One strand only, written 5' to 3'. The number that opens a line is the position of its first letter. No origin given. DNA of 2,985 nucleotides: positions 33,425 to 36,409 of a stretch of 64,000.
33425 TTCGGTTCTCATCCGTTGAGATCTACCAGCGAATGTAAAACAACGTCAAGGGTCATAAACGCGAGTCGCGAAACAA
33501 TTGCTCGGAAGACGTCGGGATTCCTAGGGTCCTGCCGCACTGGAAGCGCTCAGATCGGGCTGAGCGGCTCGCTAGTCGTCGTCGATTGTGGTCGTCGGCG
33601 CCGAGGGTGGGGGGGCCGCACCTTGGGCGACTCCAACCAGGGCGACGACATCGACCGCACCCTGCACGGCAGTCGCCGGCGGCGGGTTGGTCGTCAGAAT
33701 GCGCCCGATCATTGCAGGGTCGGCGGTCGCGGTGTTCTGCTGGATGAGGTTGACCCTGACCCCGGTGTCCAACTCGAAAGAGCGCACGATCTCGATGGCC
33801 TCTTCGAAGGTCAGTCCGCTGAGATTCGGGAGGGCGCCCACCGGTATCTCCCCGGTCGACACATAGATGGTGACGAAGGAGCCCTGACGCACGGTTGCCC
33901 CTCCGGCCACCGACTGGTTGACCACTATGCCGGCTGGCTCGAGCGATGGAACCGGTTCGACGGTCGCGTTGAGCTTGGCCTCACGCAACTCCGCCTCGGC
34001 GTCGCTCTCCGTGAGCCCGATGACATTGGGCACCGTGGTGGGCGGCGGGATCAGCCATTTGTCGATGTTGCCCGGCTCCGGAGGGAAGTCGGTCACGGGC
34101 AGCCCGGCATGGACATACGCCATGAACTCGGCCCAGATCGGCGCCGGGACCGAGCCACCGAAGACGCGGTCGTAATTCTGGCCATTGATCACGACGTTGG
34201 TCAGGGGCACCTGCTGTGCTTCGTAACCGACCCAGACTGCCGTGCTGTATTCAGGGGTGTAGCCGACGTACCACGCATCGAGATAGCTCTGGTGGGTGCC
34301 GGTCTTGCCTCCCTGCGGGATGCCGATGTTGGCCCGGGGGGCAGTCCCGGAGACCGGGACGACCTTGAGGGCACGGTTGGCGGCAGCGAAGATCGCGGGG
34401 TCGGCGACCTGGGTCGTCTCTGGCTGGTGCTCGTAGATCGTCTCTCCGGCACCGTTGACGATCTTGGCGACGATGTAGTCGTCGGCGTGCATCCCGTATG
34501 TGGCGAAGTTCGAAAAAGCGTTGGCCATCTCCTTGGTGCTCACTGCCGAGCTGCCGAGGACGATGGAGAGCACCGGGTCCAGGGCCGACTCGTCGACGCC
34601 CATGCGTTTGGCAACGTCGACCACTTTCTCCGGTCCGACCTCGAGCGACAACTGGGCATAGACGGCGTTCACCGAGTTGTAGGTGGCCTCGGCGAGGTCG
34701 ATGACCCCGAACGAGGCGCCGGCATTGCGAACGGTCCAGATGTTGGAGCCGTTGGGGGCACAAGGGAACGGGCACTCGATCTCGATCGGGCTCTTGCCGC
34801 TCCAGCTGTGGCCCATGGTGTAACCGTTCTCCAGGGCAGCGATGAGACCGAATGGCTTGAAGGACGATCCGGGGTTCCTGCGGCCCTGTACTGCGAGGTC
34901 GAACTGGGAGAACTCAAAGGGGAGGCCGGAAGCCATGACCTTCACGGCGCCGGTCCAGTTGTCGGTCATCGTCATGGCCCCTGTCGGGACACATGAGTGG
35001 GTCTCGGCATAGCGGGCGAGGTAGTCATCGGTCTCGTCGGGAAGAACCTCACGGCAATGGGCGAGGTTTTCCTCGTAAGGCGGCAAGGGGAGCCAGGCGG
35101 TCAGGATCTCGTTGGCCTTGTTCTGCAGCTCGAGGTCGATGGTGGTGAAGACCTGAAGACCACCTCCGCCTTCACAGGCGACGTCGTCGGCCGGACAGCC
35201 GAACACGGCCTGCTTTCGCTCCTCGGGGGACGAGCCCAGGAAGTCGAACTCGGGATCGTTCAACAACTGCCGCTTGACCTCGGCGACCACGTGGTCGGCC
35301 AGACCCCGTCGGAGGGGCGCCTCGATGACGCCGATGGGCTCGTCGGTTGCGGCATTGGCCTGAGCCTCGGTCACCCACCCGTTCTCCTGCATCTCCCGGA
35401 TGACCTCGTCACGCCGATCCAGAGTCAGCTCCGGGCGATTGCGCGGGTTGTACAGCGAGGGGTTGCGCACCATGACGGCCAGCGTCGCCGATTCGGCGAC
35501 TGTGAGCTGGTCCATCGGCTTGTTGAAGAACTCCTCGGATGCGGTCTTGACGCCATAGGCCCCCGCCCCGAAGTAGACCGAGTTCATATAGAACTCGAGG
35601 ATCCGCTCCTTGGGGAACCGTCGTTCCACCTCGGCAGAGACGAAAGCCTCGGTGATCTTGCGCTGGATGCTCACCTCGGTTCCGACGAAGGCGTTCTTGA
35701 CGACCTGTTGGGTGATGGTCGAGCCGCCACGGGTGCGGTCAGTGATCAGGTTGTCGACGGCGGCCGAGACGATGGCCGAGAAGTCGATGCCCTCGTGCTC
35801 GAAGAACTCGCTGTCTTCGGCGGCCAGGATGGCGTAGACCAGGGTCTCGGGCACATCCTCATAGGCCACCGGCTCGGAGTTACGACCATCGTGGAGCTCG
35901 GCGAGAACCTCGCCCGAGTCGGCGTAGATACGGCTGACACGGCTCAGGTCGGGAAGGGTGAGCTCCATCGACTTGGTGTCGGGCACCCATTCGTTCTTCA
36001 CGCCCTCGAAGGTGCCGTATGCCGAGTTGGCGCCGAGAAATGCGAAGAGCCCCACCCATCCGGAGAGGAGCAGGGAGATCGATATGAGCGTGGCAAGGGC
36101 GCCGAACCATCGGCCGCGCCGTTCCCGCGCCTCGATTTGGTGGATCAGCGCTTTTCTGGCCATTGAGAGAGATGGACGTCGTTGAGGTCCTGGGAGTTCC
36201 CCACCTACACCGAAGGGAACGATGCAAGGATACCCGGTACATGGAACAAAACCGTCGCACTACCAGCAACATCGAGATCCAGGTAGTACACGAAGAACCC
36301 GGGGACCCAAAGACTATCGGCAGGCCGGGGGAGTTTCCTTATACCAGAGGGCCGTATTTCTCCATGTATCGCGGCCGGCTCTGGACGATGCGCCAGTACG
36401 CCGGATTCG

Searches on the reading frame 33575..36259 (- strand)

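Call 52: search_protein_families(library=pfam, max_evalue=0.00001, proteins=[window:33575-36259:-])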
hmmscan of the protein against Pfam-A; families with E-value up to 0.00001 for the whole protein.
window:33575-36259:- (895 aa): 3 families
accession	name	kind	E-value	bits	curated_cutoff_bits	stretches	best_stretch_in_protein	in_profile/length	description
PF00912.28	Transgly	-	3.7e-60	202.8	27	1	116-291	2-178/178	Transglycosylase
PF00905.27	Transpeptidase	-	2.9e-20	73.1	22.1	1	427-713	1-298/299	Penicillin binding protein transpeptidase domain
PF03793.24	PASTA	-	8.1e-20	71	23.2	1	742-802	2-64/64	PASTA domain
